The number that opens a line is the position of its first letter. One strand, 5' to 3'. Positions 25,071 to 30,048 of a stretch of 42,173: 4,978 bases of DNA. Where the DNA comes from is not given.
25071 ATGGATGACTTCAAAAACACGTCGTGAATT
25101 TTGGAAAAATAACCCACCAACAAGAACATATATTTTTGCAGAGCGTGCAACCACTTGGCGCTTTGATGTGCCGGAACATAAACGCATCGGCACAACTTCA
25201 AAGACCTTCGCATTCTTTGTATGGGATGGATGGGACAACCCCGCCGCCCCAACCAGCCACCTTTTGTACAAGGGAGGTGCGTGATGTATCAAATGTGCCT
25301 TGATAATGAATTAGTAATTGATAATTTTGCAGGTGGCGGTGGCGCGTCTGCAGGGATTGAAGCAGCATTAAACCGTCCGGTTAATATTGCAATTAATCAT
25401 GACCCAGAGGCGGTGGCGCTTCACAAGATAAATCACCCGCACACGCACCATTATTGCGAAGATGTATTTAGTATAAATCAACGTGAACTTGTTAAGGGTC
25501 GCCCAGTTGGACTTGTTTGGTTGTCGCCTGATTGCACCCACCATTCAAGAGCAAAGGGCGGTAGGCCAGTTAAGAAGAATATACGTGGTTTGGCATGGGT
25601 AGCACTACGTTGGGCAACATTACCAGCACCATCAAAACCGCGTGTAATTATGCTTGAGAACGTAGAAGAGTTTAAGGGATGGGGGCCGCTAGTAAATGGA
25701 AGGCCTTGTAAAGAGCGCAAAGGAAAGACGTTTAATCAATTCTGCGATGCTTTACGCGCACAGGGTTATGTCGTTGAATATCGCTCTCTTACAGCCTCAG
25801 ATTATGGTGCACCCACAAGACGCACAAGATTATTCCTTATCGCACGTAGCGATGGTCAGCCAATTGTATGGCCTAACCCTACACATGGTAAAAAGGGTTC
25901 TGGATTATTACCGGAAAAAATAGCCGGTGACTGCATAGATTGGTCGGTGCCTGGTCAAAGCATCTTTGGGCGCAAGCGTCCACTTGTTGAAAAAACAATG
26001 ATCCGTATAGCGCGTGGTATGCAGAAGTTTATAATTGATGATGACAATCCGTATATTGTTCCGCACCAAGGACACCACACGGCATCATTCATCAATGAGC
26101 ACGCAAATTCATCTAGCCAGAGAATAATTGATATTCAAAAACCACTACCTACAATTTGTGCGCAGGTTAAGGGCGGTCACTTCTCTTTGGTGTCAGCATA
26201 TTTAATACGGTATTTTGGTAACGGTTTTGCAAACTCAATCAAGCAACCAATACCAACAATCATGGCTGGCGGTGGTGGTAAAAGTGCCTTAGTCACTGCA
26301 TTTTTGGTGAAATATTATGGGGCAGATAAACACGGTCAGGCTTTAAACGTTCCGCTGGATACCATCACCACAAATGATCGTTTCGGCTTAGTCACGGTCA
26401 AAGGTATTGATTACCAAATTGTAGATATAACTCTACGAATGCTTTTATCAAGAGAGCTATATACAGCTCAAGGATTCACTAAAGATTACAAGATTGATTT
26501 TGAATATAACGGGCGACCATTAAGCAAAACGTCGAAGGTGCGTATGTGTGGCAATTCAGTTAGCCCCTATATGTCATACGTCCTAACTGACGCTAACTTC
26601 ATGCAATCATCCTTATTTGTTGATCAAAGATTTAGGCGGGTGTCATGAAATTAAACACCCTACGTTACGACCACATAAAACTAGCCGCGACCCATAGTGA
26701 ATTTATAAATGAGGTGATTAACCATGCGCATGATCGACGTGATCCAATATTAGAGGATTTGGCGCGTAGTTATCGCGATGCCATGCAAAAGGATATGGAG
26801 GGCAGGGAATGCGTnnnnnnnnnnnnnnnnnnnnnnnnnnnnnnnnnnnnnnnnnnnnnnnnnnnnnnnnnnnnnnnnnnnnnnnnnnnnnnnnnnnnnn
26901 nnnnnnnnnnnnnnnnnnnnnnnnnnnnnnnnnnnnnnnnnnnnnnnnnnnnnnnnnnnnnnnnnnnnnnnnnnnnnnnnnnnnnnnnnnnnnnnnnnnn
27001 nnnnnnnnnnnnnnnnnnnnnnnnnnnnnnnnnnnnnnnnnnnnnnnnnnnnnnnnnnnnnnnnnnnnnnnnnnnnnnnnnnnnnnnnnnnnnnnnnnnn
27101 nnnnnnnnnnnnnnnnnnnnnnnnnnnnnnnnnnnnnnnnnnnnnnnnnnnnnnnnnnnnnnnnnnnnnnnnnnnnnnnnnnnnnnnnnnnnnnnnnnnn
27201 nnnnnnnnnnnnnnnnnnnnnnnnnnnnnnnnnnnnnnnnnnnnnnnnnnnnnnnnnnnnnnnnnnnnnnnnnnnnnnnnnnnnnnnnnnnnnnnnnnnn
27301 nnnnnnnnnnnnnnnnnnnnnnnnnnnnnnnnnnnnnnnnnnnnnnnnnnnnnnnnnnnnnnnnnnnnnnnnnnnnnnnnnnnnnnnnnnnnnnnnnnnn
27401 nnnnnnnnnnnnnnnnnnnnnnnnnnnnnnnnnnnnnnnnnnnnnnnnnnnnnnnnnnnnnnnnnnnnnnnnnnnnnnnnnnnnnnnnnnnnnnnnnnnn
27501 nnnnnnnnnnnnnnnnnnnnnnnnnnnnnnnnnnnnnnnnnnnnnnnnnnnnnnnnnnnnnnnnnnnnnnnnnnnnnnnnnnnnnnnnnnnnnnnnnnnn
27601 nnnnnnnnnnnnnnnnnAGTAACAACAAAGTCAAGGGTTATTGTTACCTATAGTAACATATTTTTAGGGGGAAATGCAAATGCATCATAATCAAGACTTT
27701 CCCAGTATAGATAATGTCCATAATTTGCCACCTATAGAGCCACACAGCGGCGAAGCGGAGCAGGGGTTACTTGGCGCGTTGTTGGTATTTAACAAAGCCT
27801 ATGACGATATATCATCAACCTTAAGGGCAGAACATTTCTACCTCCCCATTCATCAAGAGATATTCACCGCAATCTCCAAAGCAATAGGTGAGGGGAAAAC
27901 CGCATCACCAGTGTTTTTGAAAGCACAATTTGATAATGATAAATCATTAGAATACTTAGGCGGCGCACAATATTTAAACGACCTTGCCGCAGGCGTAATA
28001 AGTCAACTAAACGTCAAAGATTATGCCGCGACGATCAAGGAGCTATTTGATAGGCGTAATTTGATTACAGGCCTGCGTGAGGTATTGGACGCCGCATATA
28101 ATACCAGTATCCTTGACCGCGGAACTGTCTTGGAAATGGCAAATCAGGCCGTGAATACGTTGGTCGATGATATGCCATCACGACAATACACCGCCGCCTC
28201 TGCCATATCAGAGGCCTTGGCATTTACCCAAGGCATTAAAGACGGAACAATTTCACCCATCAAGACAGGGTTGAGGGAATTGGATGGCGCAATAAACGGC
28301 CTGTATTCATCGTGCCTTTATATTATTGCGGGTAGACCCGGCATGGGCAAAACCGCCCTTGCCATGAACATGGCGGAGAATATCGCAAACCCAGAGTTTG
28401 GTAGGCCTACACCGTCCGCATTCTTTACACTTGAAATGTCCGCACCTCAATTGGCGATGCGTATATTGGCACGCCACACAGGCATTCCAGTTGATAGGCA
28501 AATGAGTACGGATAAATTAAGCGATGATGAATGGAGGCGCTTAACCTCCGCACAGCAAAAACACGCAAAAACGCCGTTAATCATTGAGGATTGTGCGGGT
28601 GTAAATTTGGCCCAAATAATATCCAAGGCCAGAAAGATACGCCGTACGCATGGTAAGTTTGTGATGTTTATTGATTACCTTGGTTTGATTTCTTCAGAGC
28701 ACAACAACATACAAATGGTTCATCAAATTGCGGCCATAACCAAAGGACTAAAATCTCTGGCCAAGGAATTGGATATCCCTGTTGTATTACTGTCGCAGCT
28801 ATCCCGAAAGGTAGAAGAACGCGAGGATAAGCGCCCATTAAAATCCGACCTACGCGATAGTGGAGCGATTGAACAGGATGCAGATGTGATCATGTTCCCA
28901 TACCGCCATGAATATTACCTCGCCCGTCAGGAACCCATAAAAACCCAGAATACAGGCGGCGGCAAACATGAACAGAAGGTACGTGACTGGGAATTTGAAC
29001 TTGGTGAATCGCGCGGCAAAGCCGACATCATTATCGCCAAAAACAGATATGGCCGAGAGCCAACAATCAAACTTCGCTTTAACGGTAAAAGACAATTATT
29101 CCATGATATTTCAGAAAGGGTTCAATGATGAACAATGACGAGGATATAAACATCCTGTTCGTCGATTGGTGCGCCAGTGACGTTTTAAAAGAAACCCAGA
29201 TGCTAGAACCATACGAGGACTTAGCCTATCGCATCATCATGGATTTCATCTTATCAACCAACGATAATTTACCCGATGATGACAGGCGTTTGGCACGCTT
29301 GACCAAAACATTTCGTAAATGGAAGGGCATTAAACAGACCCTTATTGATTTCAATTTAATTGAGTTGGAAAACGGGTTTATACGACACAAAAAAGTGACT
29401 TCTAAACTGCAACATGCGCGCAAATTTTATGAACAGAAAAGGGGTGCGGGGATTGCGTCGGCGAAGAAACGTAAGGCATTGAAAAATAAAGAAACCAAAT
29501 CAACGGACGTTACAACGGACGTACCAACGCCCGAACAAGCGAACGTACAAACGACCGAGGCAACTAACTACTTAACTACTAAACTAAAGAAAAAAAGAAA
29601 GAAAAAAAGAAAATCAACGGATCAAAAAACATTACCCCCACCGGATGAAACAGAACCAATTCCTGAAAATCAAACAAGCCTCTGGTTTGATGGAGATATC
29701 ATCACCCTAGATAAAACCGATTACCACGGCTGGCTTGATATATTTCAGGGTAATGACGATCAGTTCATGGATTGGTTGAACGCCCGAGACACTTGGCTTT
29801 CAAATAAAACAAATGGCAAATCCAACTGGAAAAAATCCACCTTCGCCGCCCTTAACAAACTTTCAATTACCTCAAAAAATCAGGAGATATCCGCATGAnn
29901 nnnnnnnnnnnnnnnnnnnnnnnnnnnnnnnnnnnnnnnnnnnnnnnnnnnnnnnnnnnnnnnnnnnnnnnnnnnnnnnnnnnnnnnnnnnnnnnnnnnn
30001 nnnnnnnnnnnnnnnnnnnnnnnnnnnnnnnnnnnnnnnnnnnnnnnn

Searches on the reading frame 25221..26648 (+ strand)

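Call 60: search_protein_families(library=pfam, proteins=[window:25221-26648:+], max_evalue=0.001)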
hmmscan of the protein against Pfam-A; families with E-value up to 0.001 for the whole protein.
window:25221-26648:+ (475 aa): 1 family
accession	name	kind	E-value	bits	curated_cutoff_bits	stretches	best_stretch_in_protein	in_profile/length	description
PF00145.23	DNA_methylase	-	1.6e-21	77.5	22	1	32-453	3-316/324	C-5 cytosine-specific DNA methylase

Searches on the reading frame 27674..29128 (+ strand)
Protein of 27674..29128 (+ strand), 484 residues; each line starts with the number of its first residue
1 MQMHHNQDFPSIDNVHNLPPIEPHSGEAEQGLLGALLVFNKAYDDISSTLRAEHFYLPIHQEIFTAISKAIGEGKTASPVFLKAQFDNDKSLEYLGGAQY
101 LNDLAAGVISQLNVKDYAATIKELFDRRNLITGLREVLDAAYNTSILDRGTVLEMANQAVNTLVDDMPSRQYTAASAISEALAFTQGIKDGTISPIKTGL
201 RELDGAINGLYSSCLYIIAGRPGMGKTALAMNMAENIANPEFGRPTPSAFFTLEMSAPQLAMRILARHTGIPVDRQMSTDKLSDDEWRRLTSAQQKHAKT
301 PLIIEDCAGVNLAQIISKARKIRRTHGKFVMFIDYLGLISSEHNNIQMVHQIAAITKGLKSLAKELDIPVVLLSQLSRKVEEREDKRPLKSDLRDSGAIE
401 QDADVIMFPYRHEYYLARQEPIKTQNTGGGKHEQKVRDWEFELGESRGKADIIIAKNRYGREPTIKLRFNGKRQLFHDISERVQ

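Call 19: search_protein_families(library=phrogs, proteins=[window:27674-29128:+], max_evalue=0.001)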
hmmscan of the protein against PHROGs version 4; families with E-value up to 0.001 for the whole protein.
window:27674-29128:+ (484 aa): 9 families
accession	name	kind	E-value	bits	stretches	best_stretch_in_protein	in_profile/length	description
phrog_19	-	DNA, RNA and nucleotide metabolism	3.4e-96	324.5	1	17-482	152-584/621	DnaB-like replicative helicase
phrog_243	-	DNA, RNA and nucleotide metabolism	2.6e-43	148.9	1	189-481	13-270/273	DnaB-like replicative helicase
phrog_11530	-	unknown function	5.9e-41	141.3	1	302-415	6-119/184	-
phrog_239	-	DNA, RNA and nucleotide metabolism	2.1e-28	100.7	1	178-481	326-601/801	DNA primase/helicase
phrog_20000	-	unknown function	4.9e-17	63.2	1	23-116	26-120/132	-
phrog_19347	-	unknown function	4.1e-14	53.7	1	393-478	1-78/79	-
phrog_23150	-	unknown function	2.7e-11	44.5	1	29-235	12-216/217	-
phrog_5482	-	unknown function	1.6e-06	28.1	1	188-413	22-250/341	-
phrog_97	-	other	9.1e-05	22.8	1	192-279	46-131/506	UvsX-like recombinase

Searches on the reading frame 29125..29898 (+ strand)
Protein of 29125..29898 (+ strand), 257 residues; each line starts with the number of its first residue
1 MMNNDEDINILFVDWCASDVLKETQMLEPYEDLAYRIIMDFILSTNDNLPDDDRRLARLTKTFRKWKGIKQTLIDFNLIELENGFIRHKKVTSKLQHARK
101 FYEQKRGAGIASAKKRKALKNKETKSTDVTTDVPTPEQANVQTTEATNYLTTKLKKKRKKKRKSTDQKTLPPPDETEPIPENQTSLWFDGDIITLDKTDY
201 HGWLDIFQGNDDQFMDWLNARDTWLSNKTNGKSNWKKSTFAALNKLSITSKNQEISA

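Call 19: search_protein_families(library=phrogs, proteins=[window:29125-29898:+], max_evalue=0.001)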
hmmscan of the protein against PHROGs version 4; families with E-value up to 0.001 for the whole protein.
window:29125-29898:+ (257 aa): 5 families
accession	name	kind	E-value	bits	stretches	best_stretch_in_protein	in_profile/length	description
phrog_21472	-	unknown function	1.9e-16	61.5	1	18-182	12-172/299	-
phrog_9327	-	DNA, RNA and nucleotide metabolism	8.8e-16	59.3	1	11-169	5-172/276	primosomal protein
phrog_6451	-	DNA, RNA and nucleotide metabolism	9.9e-14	52.7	1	19-177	10-173/272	primosomal protein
phrog_4118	-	DNA, RNA and nucleotide metabolism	2.3e-08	34.8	1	18-165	9-155/315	primosomal protein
phrog_12767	-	unknown function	3e-07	31.2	1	18-147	9-140/324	-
